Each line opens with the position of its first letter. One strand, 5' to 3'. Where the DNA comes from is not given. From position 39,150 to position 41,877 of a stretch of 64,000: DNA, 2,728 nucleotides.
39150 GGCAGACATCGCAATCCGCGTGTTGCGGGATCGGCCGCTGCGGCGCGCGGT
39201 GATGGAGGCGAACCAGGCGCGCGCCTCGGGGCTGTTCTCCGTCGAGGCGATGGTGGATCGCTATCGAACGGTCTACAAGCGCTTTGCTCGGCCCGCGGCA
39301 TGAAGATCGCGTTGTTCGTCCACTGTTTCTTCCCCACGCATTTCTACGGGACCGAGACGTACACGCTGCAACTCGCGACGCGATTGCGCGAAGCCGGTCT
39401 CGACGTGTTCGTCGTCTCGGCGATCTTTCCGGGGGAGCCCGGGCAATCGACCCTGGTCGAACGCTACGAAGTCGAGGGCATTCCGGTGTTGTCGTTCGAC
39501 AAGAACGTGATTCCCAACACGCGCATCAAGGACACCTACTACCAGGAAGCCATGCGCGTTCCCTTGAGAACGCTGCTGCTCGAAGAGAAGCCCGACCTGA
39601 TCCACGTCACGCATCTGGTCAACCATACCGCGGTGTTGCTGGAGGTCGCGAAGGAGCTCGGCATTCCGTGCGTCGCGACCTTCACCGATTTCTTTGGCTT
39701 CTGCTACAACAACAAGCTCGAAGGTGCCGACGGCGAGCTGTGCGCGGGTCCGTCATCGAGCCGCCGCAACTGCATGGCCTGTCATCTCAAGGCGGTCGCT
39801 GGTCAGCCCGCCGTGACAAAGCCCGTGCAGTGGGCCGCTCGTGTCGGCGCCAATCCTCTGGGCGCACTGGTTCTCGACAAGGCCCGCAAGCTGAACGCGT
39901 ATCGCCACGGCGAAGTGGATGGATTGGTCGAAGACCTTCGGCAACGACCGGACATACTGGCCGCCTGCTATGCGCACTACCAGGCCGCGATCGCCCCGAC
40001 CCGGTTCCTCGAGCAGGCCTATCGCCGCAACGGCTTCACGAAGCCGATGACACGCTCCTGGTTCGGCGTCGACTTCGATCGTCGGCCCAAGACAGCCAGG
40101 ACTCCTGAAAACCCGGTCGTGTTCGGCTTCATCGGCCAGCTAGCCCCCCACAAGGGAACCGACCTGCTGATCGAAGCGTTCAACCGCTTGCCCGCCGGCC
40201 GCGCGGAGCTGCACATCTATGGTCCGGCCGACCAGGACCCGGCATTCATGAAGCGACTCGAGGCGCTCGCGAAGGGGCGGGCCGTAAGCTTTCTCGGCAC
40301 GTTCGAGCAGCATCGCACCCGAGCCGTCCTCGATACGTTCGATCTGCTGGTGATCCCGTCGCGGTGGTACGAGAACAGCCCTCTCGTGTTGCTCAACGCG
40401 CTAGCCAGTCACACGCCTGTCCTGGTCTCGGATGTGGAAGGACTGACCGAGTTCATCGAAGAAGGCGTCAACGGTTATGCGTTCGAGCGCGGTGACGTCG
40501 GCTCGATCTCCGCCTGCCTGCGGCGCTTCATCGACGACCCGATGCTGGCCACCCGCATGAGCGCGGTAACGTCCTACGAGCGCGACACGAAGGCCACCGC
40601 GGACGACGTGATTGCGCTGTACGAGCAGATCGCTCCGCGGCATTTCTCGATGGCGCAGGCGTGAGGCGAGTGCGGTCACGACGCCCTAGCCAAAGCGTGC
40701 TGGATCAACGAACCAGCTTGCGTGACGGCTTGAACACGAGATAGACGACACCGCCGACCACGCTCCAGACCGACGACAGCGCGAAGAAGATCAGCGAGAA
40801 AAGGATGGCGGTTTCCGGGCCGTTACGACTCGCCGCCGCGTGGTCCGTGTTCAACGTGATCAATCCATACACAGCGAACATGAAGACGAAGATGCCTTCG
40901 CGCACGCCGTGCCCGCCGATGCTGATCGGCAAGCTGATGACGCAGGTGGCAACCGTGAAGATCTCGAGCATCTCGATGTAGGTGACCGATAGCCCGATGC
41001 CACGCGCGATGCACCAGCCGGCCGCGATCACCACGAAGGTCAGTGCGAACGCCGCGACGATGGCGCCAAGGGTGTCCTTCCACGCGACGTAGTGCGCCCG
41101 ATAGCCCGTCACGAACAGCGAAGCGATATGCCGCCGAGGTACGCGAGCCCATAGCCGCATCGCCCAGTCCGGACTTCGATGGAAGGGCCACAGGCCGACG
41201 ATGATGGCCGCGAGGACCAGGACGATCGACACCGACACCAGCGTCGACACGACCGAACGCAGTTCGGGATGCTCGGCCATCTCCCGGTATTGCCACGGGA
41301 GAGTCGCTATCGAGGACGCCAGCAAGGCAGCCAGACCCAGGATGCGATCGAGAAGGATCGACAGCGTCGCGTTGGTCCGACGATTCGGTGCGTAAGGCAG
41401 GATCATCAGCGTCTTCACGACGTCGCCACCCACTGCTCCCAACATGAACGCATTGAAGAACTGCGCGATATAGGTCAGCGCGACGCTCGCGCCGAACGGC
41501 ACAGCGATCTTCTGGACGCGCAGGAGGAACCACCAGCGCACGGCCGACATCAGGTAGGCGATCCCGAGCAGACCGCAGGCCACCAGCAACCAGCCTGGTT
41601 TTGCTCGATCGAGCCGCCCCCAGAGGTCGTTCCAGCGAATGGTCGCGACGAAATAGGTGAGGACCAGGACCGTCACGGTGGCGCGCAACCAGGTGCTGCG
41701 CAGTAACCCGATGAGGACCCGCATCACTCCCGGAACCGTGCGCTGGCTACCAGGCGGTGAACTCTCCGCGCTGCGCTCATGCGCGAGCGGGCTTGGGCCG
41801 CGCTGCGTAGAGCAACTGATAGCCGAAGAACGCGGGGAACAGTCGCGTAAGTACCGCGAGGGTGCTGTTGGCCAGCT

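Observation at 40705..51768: Expanded three-component periplasmic glycosylation operon: GT2-methyltransferase fusion, flippase-like protein, second methyltransferase and three GT-C-like enzymes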

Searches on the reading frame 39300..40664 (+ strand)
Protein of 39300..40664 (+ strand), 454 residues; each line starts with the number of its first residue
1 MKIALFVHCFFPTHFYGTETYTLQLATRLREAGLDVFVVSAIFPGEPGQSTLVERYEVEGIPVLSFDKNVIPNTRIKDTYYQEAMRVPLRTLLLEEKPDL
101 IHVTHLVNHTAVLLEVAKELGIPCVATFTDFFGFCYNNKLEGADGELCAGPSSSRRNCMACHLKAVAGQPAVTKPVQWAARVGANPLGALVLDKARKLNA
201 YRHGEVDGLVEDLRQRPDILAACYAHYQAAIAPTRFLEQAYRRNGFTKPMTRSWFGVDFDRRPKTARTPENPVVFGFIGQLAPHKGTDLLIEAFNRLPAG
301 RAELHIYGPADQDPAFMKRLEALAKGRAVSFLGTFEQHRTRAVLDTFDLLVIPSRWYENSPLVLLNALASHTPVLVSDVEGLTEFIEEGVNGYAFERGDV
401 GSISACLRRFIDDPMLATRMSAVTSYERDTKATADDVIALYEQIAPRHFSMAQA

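Call 8: search_protein_families(library=pfam, proteins=[window:39300-40664:+], max_evalue=0.001)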
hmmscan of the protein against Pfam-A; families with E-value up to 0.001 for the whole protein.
window:39300-40664:+ (454 aa): 6 families
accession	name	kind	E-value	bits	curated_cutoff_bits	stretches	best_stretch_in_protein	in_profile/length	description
PF00534.26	Glycos_transf_1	-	3.1e-28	98.9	26.4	1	263-421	6-166/172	Glycosyl transferases group 1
PF13692.12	Glyco_trans_1_4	-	6.3e-26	91.8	27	1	274-413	3-142/142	Glycosyl transferases group 1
PF13579.12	Glyco_trans_4_4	-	6.6e-15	56.2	29.7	1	17-142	2-103/158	Glycosyl transferase 4-like domain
PF13439.12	Glyco_transf_4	-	2.2e-13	51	28.5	1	17-128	3-103/170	Glycosyltransferase Family 4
PF20706.3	GT4-conflict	-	1.1e-09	38.3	26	1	247-394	171-328/385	Family 4 Glycosyltransferase in conflict systems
PF13477.12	Glyco_trans_4_2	-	7.6e-05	23.3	23.4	1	12-132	6-112/139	Glycosyl transferase 4-like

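Call 56: search_protein_families(library=ncbifam, proteins=[window:39300-40664:+], max_evalue=0.00001)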
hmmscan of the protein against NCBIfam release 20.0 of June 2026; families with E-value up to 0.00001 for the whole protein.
window:39300-40664:+ (454 aa): 24 families
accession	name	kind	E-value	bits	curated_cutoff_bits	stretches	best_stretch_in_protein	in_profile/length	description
NF041876.1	EPS_EpsE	equivalog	3.7e-17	62.6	400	1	250-422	188-370/389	exopolysaccharide biosynthesis GT4 family glycosyltransferase EpsE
TIGR04063.1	stp3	hypoth_equivalog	5.5e-16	58.5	442.05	1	271-422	212-369/397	TIGR04063 family PEP-CTERM/XrtA system glycosyltransferase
TIGR03088.1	stp2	hypoth_equivalog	1.2e-14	54.2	409.05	1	268-443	190-368/374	TIGR03088 family PEP-CTERM/XrtA system glycosyltransferase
NF038229.1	Glyco4_Geo_Pelo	equivalog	6.9e-14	51.6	400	1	266-444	155-336/338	GPMC system family 4 glycosyltransferase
TIGR03999.1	thiol_BshA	equivalog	1.5e-13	50.4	273.7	1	280-444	207-369/375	N-acetyl-alpha-D-glucosaminyl L-malate synthase BshA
TIGR03449.1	mycothiol_MshA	equivalog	4.9e-12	45.5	462.5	1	269-444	217-403/406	D-inositol-3-phosphate glycosyltransferase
NF012028.0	PRK15484.1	subfamily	1.3e-11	44.2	618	1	268-415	190-346/380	lipopolysaccharide N-acetylglucosaminyltransferase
NF038295.1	EPS_HpsP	equivalog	4e-11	42.5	550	1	269-444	204-387/388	hormogonium polysaccharide biosynthesis glycosyltransferase HpsP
TIGR02095.1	glgA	subfamily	6.9e-11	41.5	328.45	1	271-411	293-439/477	glycogen/starch synthase, ADP-glucose type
TIGR04348.1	TIGR04348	equivalog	1.7e-10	40.4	300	1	276-426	141-290/310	selenoneine biosynthesis selenosugar synthase SenB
NF046085.1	XrtY_assoc_Gly1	equivalog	2.4e-10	39.8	400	1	268-443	205-383/387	XrtY-associated glycosyltransferase XYAG1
TIGR04157.1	glyco_rSAM_CFB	subfamily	5.4e-10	38.8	400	1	274-396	229-349/406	TIGR04157 family glycosyltransferase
NF001901.0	PRK00654.1-5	equivalog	1.2e-09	37.1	649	1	274-445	318-492/502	glycogen synthase GlgA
TIGR04047.1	MSMEG_0565_glyc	hypoth_equivalog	1.5e-09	37.5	259.85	1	277-426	198-354/373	MSMEG_0565 family glycosyltransferase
NF038011.1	PelF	equivalog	1.6e-09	37.4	100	1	264-403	298-438/489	GT4 family glycosyltransferase PelF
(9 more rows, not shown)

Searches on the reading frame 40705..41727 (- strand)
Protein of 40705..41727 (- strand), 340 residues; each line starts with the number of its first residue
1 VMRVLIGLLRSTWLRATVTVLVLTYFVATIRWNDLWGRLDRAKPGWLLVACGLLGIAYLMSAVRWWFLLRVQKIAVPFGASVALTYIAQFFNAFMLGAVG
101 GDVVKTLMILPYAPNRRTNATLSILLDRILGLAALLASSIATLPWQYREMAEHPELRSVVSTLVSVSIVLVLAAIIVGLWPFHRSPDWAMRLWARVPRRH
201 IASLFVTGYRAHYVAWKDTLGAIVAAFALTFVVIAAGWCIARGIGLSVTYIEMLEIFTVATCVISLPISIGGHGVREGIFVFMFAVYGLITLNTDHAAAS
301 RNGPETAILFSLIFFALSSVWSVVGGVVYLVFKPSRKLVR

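Call 4: search_protein_families(library=pfam, proteins=[window:40705-41727:-], max_evalue=0.1)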
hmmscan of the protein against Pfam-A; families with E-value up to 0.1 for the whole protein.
window:40705-41727:- (340 aa): 1 family
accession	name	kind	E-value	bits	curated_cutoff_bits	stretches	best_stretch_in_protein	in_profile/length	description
PF03706.18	LPG_synthase_TM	-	4.2e-34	118.8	33.4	1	13-289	2-278/302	Lysylphosphatidylglycerol synthase TM region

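Call 5: search_protein_families(library=ncbifam, proteins=[window:40705-41727:-], max_evalue=0.1)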
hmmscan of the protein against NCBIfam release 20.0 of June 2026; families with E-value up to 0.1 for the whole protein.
window:40705-41727:- (340 aa): 2 families
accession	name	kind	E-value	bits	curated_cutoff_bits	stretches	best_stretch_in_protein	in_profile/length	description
TIGR00374.1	TIGR00374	subfamily_domain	2.2e-11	43.8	43.2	1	18-289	3-282/323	flippase-like domain-containing protein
NF033480.1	bifunc_MprF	equivalog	6e-05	21.5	600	1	19-288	16-265/841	bifunctional lysylphosphatidylglycerol flippase/synthetase MprF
